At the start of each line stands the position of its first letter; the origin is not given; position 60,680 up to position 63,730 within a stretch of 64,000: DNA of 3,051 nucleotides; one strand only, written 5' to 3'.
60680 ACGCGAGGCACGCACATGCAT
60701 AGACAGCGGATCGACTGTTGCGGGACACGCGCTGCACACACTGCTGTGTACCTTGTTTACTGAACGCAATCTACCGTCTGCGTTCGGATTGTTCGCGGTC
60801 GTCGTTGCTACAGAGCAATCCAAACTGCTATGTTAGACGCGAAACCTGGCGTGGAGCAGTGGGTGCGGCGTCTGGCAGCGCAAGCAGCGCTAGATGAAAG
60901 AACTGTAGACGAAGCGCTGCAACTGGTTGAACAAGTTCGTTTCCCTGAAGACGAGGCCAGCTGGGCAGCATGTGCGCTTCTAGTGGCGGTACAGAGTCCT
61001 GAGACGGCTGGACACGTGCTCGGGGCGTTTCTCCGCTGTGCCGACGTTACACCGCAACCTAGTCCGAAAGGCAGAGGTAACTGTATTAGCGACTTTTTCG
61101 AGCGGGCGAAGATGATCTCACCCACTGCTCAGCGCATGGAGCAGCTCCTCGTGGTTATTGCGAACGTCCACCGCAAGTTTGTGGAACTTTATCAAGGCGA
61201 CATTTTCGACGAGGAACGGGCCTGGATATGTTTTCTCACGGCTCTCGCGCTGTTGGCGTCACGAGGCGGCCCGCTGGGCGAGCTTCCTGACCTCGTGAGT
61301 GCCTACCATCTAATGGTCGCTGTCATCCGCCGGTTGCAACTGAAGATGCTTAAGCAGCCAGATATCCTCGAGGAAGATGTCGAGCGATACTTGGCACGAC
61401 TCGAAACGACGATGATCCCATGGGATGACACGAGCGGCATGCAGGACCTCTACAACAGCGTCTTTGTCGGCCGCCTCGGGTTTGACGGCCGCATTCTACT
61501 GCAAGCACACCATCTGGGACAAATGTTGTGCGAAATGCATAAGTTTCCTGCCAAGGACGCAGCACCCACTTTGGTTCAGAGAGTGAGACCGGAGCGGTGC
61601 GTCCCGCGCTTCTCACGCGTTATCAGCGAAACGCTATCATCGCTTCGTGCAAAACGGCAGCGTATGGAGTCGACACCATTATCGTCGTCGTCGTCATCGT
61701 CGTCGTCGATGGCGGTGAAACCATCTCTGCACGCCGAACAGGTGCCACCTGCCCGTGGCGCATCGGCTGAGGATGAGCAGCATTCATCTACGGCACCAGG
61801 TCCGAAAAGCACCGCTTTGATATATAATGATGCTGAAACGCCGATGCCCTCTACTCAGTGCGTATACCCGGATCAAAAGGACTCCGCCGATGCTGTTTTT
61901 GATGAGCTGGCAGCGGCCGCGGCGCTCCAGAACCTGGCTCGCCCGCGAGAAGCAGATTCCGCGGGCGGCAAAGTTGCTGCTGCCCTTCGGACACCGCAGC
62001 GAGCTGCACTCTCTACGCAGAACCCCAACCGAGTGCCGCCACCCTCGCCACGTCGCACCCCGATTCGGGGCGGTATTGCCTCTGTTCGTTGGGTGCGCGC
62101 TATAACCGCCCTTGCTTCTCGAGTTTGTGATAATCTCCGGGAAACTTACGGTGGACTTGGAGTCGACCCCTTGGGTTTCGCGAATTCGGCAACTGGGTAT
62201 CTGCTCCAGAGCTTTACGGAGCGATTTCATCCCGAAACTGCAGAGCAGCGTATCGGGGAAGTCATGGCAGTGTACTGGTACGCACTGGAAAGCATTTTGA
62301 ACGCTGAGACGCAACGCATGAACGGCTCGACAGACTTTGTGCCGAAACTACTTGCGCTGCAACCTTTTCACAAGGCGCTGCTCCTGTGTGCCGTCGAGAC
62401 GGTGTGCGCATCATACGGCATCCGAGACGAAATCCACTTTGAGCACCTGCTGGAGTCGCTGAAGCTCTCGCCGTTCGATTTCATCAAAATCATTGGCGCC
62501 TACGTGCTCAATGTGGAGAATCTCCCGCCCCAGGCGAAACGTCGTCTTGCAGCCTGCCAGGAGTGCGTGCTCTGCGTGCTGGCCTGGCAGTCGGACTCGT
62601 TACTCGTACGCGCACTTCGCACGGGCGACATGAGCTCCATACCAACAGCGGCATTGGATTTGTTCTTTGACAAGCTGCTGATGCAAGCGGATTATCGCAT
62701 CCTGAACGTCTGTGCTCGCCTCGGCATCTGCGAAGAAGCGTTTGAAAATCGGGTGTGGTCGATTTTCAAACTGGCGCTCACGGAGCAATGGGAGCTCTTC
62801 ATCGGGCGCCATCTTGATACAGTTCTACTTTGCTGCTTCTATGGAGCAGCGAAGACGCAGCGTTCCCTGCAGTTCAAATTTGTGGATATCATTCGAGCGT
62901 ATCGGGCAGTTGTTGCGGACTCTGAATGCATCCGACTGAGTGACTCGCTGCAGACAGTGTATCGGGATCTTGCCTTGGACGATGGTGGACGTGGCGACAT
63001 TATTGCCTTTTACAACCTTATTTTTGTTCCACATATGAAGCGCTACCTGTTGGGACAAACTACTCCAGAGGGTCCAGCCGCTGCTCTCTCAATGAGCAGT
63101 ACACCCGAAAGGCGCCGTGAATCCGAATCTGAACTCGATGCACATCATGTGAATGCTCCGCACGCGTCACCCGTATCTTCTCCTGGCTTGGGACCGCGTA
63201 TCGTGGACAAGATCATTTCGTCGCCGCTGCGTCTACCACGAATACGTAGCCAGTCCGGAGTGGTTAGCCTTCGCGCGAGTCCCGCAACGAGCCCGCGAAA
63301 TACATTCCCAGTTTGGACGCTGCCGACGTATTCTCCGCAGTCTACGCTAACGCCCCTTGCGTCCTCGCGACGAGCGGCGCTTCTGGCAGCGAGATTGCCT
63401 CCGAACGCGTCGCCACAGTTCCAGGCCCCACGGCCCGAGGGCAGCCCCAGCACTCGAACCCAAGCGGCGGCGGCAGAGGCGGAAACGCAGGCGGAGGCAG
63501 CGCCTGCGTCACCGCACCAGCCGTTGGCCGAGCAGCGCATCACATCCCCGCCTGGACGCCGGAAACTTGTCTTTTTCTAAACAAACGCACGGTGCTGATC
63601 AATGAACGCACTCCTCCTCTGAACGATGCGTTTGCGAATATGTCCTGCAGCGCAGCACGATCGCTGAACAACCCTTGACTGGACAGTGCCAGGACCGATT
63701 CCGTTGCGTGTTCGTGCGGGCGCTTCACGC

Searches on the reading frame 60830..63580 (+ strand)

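Call 86: search_protein_families(library=pfam, proteins=[window:60830-63580:+], max_evalue=0.001)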
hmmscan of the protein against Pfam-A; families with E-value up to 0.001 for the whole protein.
window:60830-63580:+ (916 aa): 2 families
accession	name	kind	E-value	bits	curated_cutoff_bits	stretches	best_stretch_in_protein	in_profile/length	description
PF01858.22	RB_A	-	1.2e-27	97.6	25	1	464-594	68-194/196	Retinoblastoma-associated protein A domain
PF01857.25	RB_B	-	6.5e-24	84.9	26.9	1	609-737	2-144/144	Retinoblastoma-associated protein B domain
